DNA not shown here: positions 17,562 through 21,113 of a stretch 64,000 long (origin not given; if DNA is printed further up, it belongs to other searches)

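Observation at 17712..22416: Orphan cbbQ-nudix-cbbO-like AAA+/VWA triad with an embedded CoA-type Nudix hydrolase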

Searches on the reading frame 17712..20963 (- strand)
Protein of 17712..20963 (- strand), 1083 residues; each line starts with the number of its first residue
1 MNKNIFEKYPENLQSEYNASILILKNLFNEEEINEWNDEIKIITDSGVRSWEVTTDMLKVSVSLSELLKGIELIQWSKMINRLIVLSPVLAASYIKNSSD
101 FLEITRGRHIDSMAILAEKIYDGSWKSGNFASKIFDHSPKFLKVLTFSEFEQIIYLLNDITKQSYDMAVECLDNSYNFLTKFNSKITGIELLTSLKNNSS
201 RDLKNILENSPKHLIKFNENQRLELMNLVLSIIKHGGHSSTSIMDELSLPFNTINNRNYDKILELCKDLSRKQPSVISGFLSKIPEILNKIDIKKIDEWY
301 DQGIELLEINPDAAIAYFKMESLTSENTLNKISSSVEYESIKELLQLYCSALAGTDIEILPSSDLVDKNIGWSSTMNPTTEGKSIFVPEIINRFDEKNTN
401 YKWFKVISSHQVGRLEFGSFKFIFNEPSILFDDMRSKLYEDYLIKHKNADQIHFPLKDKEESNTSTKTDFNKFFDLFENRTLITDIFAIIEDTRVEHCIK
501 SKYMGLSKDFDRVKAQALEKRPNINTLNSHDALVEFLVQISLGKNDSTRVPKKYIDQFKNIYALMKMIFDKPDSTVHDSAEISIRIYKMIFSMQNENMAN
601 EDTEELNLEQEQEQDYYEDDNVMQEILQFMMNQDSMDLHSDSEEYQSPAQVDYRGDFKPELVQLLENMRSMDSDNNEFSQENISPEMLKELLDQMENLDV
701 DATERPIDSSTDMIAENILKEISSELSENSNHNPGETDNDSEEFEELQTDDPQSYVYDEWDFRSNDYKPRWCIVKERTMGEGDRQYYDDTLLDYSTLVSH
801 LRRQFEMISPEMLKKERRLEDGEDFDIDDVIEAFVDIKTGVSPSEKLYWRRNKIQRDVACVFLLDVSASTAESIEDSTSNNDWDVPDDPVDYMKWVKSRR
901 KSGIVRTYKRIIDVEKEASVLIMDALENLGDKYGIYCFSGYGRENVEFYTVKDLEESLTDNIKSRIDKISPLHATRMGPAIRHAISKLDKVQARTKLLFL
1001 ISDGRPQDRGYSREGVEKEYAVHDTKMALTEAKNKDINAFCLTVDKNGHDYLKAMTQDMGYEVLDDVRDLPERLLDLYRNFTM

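Call 3: search_protein_families(library=pfam, proteins=[window:17712-20963:-], max_evalue=0.01)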
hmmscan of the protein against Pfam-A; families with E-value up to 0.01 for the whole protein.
window:17712-20963:- (1083 aa): 2 families
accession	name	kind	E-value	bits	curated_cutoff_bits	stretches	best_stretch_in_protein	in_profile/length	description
PF00092.34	VWA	-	2e-07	31.9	23.8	1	919-1060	24-155/174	von Willebrand factor type A domain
PF13519.12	VWA_2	-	0.00026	22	27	0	906-1004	12-106/107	von Willebrand factor type A domain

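Call 4: search_protein_families(library=ncbifam, proteins=[window:17712-20963:-], max_evalue=0.01)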
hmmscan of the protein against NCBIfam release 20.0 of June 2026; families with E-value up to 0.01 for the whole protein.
window:17712-20963:- (1083 aa): 0 families

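Call 12: find_homologous_proteins(query=window:17712-20963:-, max_evalue=0.001)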
Query window:17712-20963:- (1083 aa): 67 proteins with E <= 0.001 among 8000 candidates.
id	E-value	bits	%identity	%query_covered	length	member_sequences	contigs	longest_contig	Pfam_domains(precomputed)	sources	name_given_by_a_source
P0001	0.0e+0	2356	97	100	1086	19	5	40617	-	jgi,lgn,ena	-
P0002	0.0e+0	2050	83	100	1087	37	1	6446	-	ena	-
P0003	0.0e+0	2048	82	100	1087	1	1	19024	-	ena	-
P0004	0.0e+0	2047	82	100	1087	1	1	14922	-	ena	-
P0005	0.0e+0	2044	82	100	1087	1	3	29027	-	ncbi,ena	ncbi:MAG: nitric oxide reductase activation protein NorD [Dehalococcoidia bacterium]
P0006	0.0e+0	2020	82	100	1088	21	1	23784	-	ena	-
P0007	0.0e+0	1904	77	100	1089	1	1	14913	-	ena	-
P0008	0.0e+0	1902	77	100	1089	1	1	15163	-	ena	-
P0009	0.0e+0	1901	77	100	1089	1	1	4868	-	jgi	-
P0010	0.0e+0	1901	77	100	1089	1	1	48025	-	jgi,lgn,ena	-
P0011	0.0e+0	1901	77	100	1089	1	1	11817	-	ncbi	-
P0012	0.0e+0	1893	77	100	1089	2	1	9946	-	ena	-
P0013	0.0e+0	1892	76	100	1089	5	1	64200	-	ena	-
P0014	0.0e+0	1887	77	100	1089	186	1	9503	-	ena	-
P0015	0.0e+0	1788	76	96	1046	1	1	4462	-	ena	-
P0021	2.8e-283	961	43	99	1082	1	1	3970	PF00092.35,PF13519.13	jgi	jgi:nitric oxide reductase activation protein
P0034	3.7e-273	927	42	99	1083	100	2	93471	PF00092.35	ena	-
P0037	8.3e-273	926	43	99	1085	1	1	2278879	PF00092.35,PF13519.13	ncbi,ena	-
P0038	3.3e-272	924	42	99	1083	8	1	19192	PF00092.35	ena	-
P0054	3.0e-209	716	35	100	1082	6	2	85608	PF00092.35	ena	-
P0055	8.3e-205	701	34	99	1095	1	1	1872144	PF00092.35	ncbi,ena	-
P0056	1.3e-201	690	35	96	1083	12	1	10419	-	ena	-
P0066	2.7e-92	328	40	30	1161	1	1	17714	-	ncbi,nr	ncbi:MAG: hypothetical protein SCH66_09880 [Methanolobus sp.]|nr:hypothetical protein [Methanolobus 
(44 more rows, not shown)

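Call 13: find_encoding_contigs(protein=P0037, flank=10000, max_places=2)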
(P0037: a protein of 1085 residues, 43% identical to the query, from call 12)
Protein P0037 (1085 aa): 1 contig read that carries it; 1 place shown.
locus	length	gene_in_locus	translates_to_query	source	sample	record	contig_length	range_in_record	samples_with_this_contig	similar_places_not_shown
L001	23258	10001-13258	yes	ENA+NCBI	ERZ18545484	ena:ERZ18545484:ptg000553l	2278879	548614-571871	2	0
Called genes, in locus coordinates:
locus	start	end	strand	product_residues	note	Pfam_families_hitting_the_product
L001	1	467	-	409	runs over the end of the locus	PF02771:Acyl-CoA_dh_N (weak), PF02770:Acyl-CoA_dh_M, PF00441:Acyl-CoA_dh_1, PF08028:Acyl-CoA_dh_2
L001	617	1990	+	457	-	PF12390:Se-cys_synth_N, PF03841:SelA, PF01041:DegT_DnrJ_EryC1 (weak)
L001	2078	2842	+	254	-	PF00561:Abhydrolase_1 (faint), PF12697:Abhydrolase_6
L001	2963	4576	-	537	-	PF00118:Cpn60_TCP1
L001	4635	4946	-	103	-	PF00166:Cpn10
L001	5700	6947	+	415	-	PF27218:MJ0043_C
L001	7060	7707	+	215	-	PF00583:Acetyltransf_1, PF13673:Acetyltransf_10, PF13508:Acetyltransf_7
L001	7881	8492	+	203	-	PF01121:CoaE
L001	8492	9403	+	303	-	PF07728:AAA_5, PF08406:CbbQ_C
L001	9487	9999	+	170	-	PF00293:NUDIX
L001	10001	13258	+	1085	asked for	PF13519:VWA_2 (faint), PF00092:VWA (weak)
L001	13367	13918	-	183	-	PF13673:Acetyltransf_10 (weak), PF00583:Acetyltransf_1, PF13508:Acetyltransf_7, PF08445:FR47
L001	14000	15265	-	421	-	PF00994:MoCF_biosynth, PF18146:CinA_KH, PF02464:CinA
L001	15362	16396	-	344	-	PF14238:DUF4340 (faint)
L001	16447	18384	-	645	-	PF23357:DUF7088, PF09822:ABC_transp_aux (weak)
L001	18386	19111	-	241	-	PF01061:ABC2_membrane, PF12679:ABC2_membrane_2, PF12698:ABC2_membrane_3, PF13346:ABC2_membrane_5 (weak)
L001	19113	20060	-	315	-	PF00005:ABC_tran, PF13304:AAA_21 (faint)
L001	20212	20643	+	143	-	PF02675:AdoMet_dc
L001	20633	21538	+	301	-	PF00491:Arginase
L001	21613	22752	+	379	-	PF02163:Peptidase_M50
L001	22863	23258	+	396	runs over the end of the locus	PF00266:Aminotran_5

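Call 14: find_encoding_contigs(protein=P0055, flank=10000, max_places=2)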
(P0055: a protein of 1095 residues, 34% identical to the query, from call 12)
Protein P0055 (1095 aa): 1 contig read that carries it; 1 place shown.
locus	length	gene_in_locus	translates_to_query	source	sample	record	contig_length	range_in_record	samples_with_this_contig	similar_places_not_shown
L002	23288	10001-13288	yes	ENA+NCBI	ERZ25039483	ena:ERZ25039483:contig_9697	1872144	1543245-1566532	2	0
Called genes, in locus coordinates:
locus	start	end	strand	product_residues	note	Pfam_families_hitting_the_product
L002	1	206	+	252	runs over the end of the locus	PF00378:ECH_1, PF16113:ECH_2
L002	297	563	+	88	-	-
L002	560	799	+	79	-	-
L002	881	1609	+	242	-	PF00378:ECH_1, PF16113:ECH_2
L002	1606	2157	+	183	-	-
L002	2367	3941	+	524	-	PF00501:AMP-binding, PF13193:AMP-binding_C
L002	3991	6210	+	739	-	PF02665:Nitrate_red_gam (weak), PF12797:Fer4_2 (weak), PF13237:Fer4_10, PF13534:Fer4_17 (faint), PF13183:Fer4_8, PF13187:Fer4_9, PF02754:CCG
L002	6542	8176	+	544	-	PF01012:ETF, PF00766:ETF_alpha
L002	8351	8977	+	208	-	PF01121:CoaE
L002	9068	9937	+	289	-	PF07728:AAA_5, PF08406:CbbQ_C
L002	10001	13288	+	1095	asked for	PF00092:VWA (weak)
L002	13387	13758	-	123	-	-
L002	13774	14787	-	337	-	PF00753:Lactamase_B, PF12706:Lactamase_B_2 (weak), PF21221:B_lactamase-like_C (weak)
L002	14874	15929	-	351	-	PF01370:Epimerase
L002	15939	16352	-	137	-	PF00296:Bac_luciferase (weak)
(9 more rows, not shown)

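Call 15: find_encoding_contigs(protein=P0066, flank=10000, max_places=2)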
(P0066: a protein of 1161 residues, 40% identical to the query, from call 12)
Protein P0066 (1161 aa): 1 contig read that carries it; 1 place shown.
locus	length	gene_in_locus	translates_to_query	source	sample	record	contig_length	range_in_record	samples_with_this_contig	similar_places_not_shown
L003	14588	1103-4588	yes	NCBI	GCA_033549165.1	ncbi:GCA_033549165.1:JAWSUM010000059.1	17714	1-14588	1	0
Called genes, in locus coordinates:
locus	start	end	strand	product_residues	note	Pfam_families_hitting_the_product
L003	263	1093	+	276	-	PF07728:AAA_5, PF08406:CbbQ_C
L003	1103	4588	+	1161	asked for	-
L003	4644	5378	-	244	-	PF01904:DUF72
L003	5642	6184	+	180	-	PF01862:PvlArgDC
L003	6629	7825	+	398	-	PF00005:ABC_tran, PF09818:ABC_ATPase (faint), PF13304:AAA_21 (faint), PF00571:CBS (weak)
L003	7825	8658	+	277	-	PF00528:BPD_transp_1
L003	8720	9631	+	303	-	PF04069:OpuAC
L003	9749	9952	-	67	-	PF13673:Acetyltransf_10 (weak)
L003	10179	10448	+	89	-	-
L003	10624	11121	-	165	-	PF00583:Acetyltransf_1, PF13673:Acetyltransf_10, PF13508:Acetyltransf_7, PF08445:FR47 (weak)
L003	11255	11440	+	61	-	-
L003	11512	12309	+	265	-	PF07796:DUF1638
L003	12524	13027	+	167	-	PF01625:PMSR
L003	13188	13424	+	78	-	PF00173:Cyt-b5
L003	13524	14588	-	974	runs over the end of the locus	PF05228:CHASE4, PF00672:HAMP, PF00989:PAS, PF08448:PAS_4, PF13426:PAS_9, PF13426:PAS_9, PF00512:HisKA, PF02518:HATPase_c, +4 more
